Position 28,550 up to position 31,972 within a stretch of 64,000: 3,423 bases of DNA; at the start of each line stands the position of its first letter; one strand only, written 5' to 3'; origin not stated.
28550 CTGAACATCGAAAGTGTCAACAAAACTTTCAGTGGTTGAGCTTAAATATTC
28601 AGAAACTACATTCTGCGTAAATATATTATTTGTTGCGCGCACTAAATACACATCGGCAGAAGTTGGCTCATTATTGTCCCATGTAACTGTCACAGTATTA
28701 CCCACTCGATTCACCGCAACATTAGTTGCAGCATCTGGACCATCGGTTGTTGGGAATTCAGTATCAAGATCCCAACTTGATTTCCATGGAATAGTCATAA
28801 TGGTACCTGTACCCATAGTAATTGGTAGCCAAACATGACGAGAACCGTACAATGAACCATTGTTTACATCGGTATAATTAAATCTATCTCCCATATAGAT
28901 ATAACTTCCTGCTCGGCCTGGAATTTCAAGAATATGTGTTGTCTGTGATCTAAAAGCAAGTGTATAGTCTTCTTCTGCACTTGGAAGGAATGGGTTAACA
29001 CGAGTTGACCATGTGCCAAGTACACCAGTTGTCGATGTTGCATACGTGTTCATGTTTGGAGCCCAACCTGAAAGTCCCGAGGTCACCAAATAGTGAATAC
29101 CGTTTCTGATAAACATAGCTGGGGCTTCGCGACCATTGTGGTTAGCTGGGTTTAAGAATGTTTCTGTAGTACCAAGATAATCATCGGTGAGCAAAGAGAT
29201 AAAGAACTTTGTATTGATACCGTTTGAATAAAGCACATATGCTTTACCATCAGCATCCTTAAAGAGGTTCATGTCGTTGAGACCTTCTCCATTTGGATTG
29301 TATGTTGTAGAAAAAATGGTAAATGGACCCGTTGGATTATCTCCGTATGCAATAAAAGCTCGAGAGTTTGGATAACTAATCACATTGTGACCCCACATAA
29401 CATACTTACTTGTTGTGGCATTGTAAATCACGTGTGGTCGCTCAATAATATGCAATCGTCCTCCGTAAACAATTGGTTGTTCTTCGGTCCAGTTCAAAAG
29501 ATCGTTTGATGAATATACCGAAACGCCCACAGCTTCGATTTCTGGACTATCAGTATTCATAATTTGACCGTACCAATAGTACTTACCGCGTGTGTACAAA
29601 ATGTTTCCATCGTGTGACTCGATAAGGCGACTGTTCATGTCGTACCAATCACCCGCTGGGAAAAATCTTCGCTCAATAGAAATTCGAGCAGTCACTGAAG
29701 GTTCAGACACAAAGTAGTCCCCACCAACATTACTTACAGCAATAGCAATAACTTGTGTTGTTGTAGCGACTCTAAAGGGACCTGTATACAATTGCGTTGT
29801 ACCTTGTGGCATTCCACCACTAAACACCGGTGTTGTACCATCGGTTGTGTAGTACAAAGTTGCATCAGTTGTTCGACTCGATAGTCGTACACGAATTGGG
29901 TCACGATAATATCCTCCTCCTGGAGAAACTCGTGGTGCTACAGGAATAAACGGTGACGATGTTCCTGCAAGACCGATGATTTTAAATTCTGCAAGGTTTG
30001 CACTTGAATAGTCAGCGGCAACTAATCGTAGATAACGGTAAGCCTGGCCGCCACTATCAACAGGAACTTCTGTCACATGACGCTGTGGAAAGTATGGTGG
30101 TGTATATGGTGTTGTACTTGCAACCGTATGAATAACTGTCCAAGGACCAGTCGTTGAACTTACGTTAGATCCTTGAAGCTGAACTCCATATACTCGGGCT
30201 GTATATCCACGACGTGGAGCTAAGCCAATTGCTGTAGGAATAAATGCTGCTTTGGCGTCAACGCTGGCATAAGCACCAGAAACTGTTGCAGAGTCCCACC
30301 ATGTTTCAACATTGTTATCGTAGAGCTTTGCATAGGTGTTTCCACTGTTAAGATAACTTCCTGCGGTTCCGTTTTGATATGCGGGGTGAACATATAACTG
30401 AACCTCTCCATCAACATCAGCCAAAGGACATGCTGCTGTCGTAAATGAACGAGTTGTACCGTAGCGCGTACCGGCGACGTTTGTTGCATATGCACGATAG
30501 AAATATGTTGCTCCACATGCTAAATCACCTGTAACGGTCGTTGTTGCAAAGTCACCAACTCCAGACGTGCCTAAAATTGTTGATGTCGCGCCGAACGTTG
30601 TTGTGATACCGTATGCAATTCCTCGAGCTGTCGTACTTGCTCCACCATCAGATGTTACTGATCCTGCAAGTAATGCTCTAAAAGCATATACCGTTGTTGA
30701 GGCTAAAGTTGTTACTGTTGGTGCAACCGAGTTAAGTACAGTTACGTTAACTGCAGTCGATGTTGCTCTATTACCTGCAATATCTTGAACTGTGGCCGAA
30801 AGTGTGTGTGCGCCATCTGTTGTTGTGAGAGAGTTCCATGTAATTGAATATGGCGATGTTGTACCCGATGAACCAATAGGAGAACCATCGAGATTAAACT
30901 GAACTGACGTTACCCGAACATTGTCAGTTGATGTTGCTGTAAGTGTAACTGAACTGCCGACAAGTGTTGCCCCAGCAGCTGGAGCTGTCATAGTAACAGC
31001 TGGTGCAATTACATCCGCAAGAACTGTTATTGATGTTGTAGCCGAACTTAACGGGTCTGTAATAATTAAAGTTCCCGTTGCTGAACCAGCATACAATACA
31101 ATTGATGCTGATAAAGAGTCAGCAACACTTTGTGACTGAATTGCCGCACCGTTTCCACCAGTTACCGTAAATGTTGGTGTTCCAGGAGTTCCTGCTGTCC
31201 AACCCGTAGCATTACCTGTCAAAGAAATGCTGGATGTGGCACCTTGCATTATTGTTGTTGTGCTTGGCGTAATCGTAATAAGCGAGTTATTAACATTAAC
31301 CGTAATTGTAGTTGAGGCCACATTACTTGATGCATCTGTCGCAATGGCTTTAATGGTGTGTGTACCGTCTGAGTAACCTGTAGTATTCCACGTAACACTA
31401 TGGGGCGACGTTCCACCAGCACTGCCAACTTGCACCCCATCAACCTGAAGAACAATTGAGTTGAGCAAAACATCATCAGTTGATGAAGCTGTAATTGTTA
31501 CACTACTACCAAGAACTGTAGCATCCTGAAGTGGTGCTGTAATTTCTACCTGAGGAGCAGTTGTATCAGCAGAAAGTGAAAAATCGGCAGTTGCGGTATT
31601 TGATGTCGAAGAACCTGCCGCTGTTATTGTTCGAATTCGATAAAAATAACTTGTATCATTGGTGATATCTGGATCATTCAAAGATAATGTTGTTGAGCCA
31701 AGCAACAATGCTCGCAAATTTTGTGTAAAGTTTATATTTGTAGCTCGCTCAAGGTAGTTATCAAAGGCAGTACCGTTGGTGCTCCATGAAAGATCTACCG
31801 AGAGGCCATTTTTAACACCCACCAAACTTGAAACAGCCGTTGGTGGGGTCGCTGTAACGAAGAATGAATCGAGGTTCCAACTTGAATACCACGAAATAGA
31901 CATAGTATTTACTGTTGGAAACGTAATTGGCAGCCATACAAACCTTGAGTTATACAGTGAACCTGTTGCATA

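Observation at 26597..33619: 2340-aa wall-anchored protein with two discoidin + GH43-like beta-propeller modules and two peptidoglycan-binding domains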

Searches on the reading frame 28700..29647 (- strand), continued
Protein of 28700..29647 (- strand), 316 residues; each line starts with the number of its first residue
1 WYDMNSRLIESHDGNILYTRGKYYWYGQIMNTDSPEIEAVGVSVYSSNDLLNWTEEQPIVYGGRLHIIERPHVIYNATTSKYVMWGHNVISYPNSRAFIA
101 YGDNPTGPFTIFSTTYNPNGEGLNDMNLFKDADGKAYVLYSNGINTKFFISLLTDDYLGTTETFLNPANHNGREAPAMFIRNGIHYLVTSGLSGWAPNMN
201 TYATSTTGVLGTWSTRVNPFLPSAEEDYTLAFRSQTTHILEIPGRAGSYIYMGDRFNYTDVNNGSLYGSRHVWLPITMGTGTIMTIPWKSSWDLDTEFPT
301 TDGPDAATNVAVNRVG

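Call 56: predict_structure(alignment_id=A1)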
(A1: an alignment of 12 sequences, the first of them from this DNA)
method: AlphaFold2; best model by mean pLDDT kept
length: 316 residues; sequences in the alignment: 12
mean_pLDDT: 78.9   pTM: 0.82
mean pLDDT of the five models: 78.9, 73.4, 69.2, 68.5, 65.2
residues with pLDDT >= 90: 97; 70-90: 142; 50-70: 50; < 50: 27
segments of 3 or more residues with pLDDT < 50: 260-268, 303-316
pLDDT, mean of each block of 10 residues (from residue 1): 59 72 81 57 83 80 78 91 90 86 90 92 90 93 91 97 92 89 91 63 95 92 70 67 80 65 46 84 85 77 46 39
secondary structure, 60 per line:
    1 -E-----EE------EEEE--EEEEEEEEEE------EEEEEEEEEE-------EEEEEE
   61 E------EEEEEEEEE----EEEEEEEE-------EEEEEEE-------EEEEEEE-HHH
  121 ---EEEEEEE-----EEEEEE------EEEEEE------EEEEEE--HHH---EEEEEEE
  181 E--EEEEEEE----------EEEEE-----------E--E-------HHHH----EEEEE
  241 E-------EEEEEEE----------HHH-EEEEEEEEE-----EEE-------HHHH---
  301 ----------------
elements in order: E16-19 E22-31 E38-47 E55-61 E68-76 E81-88 E96-102 E110-116 E124-130 E136-141 E148-153 E160-165 E174-181 E184-190 E201-205 H228-231 E236-241 E249-255 E270-278 E284-286 H294-297

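Call 59: fold_search(model_id=the predicted structure, library=pdb)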
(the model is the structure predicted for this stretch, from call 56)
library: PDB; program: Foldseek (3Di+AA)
matches with E <= 10: 1183; with E <= 0.001: 391
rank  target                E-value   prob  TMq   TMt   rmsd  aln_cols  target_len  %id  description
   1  6euh_A                5.4e-24  1.00  0.75  0.69   5.3       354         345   31  The GH43, Beta 1,3 Galactosidase, BT3683 with galactodeoxynojirimycin (released 2018-10-17)
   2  6eug                  1.9e-23  1.00  0.76  0.69   5.5       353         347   31  The GH43, Beta 1,3 Galactosidase, BT3683 with galactoimidazole (released 2018-10-17)
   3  6euf_A                2.1e-23  1.00  0.78  0.54   3.4       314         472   36  The GH43, Beta 1,3 Galactosidase, BT0265 (released 2018-10-17)
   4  3vsf_C                2.8e-21  1.00  0.72  0.48   3.9       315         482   33  Crystal structure of 1,3Gal43A, an exo-beta-1,3-Galactanase from Clostridium thermocellum (released 2012-12-05)
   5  3vsf_A                1.3e-20  1.00  0.73  0.52   3.9       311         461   34  Crystal structure of 1,3Gal43A, an exo-beta-1,3-Galactanase from Clostridium thermocellum (released 2012-12-05)
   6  7bys_A                5.9e-20  1.00  0.71  0.54   3.8       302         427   32  Crystal structure of exo-beta-1,3-galactanase from Phanerochaete chrysosporium Pc1,3Gal43A apo form (released 2020-11-04)
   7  7byx_A                8.0e-20  1.00  0.71  0.54   3.8       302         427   31  Crystal structure of exo-beta-1,3-galactanase from Phanerochaete chrysosporium Pc1,3Gal43A E208A with beta-1,3-galacto (released 2020-11-04)
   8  7byv_A                1.1e-19  1.00  0.71  0.54   3.8       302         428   31  Crystal structure of exo-beta-1,3-galactanase from Phanerochaete chrysosporium Pc1,3Gal43A E208Q with beta-1,3-galacto (released 2020-11-04)
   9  5flw_A                9.0e-17  1.00  0.69  0.72   4.3       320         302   23  Crystal structure of putative exo-beta-1,3-galactanase from Bifidobacterium bifidum s17 (released 2015-12-23)
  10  3nqh                  1.4e-15  1.00  0.72  0.53   4.0       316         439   25  Crystal structure of a glycosyl hydrolase (BT_2959) from BACTEROIDES THETAIOTAOMICRON VPI-5482 at 2.11 A resolution (released 2010-07-28)
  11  3qz4_A                1.5e-13  1.00  0.67  0.69   4.8       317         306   20  Crystal structure of an Endo-1,4-beta-xylanase D (BT_3675) from Bacteroides thetaiotaomicron VPI-5482 at 1.74 A resolu (released 2011-04-06)
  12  4mlg_I                1.6e-12  1.00  0.65  0.64   5.2       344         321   15  Structure of RS223-Beta-xylosidase (released 2014-09-17)
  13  4kcb_A                1.6e-12  1.00  0.58  0.61   6.5       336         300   13  Crystal Structure of Exo-1,5-alpha-L-arabinanase from Bovine Ruminal Metagenomic Library (released 2014-02-05)
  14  4mlg_A                1.8e-12  1.00  0.67  0.65   4.9       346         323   15  Structure of RS223-Beta-xylosidase (released 2014-09-17)
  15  5gll_A                1.9e-12  1.00  0.65  0.62   5.0       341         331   19  Crystal structure of CoXyl43, GH43 beta-xylosidase/alpha-arabinofuranosidase from a compostmicrobial metagenome, calci (released 2017-03-15)
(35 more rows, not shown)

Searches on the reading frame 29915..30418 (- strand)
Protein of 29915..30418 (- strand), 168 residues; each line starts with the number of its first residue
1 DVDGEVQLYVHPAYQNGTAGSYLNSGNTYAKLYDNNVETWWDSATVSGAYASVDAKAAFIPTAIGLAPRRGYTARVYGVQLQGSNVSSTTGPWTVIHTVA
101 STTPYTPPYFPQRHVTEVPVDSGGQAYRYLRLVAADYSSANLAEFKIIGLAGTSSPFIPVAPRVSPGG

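Call 9: search_protein_families(library=pfam, proteins=[window:29915-30418:-], max_evalue=1)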
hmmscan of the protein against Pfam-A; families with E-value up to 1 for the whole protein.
seq(168 aa): 2 families
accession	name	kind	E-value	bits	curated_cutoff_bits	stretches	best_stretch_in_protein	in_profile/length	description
PF00754.31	F5_F8_type_C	-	0.00087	19.8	28.2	1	18-138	3-116/127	F5/8 type C domain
PF22633.2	F5_F8_type_C_2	-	0.022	15.8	27.8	1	32-104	2-72/91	NedA-like, galactose-binding domain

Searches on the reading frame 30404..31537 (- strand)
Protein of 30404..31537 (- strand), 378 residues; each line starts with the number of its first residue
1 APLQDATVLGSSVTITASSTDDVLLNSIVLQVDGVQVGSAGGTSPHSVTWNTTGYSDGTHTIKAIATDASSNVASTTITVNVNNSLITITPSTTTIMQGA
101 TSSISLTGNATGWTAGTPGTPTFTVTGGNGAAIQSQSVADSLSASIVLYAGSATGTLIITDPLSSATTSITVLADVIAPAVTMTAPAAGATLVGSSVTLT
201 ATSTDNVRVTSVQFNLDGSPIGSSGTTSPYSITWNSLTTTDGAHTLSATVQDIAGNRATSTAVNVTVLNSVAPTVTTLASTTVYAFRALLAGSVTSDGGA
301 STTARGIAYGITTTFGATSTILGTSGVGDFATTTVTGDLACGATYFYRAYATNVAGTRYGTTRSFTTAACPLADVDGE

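Call 9: search_protein_families(library=pfam, proteins=[window:30404-31537:-], max_evalue=1)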
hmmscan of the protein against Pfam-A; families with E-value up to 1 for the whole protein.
seq(378 aa): 7 families
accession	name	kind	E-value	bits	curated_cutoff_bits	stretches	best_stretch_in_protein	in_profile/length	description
PF17957.7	Big_7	-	2e-24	86.5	24.1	2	179-248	1-70/70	Bacterial Ig domain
PF19077.6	Big_13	-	1e-05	26.4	27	2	199-267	33-100/102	Bacterial Ig-like domain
PF02494.22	HYR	-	0.00032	21.4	21.7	1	56-82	55-81/81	HYR domain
PF13750.12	Big_3_3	-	0.00078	19.6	27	2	230-277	3-50/157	Bacterial Ig-like domain (group 3)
PF16640.11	Big_3_5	-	0.015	16.3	35.5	2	190-267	7-87/88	Bacterial Ig-like domain (group 3)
PF17996.7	CE2_N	-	0.023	15.2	27.9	1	6-66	24-82/108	Carbohydrate esterase 2 N-terminal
PF23623.1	GBD_IRG7_N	-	0.079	13.6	27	1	117-169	34-86/95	IRG7 N-terminal galactose binding domain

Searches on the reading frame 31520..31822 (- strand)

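Call 9: search_protein_families(library=pfam, proteins=[window:31520-31822:-], max_evalue=1)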
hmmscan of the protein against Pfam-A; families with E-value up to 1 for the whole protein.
seq(101 aa): 2 families
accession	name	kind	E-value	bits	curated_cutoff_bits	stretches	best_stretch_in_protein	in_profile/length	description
PF24489.1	Ig_J_second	-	0.0028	18.1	27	1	37-83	48-95/105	Tip attachment protein J second Ig-like domain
PF00041.27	fn3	-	0.09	13.4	25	1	8-74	15-77/84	Fibronectin type III domain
